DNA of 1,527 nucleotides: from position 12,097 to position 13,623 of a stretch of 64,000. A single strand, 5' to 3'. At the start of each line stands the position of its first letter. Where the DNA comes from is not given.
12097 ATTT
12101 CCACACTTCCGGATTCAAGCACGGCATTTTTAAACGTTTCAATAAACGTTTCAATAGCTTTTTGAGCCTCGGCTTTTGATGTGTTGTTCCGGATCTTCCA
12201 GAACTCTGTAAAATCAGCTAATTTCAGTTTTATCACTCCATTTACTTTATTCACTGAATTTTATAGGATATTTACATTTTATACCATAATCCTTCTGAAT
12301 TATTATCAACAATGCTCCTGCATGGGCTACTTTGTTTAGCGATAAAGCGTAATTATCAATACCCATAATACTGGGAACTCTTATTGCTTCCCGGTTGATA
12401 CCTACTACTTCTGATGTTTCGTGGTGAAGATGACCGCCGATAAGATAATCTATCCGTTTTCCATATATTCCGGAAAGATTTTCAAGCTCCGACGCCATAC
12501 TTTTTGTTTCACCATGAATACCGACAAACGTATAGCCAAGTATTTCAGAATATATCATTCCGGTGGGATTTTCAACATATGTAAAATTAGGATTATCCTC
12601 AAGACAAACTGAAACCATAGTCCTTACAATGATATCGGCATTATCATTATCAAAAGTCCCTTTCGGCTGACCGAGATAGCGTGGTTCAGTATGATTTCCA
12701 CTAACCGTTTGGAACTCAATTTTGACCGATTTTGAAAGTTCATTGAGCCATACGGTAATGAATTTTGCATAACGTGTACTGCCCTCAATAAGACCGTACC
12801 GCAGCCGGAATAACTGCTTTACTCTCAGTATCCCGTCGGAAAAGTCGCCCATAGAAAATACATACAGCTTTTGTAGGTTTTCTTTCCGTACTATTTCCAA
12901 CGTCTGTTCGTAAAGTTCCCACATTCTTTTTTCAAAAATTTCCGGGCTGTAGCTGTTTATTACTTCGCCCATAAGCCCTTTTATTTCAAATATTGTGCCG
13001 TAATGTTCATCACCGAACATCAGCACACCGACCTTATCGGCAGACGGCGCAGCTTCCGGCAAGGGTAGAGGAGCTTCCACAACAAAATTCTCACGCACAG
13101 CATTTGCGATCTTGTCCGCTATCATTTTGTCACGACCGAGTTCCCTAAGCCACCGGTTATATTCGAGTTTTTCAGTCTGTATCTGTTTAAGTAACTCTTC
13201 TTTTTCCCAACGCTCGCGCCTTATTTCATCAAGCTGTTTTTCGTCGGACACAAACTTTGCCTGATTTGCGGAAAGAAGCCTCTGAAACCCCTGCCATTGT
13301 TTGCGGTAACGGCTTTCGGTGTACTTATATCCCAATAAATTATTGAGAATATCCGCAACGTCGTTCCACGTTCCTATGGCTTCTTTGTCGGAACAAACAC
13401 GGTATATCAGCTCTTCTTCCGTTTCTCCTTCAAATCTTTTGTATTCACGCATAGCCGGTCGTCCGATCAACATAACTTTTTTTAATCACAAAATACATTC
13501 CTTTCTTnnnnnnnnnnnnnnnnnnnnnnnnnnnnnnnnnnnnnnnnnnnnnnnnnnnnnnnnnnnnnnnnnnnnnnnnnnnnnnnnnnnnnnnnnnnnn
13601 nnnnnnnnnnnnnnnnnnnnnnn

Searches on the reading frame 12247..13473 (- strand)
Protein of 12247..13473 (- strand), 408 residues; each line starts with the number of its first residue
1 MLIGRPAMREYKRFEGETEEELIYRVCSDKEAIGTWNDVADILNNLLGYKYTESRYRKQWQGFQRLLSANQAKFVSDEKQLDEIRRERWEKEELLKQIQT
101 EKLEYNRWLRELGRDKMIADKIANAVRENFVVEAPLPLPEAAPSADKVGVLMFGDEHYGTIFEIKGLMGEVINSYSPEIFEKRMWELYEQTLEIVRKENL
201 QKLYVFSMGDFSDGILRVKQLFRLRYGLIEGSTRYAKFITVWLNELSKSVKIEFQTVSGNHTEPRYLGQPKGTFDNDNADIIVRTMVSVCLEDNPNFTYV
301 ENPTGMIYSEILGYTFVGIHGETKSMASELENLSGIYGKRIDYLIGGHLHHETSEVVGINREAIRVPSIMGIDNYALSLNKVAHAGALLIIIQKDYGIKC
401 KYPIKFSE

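Call 50: search_protein_families(library=phrogs, proteins=[window:12247-13473:-], max_evalue=0.00001)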
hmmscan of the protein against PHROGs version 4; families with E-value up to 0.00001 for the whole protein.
window:12247-13473:- (408 aa): 1 family
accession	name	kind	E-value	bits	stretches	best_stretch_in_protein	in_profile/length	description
phrog_284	-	DNA, RNA and nucleotide metabolism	9.3e-51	174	1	35-406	21-394/398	exonuclease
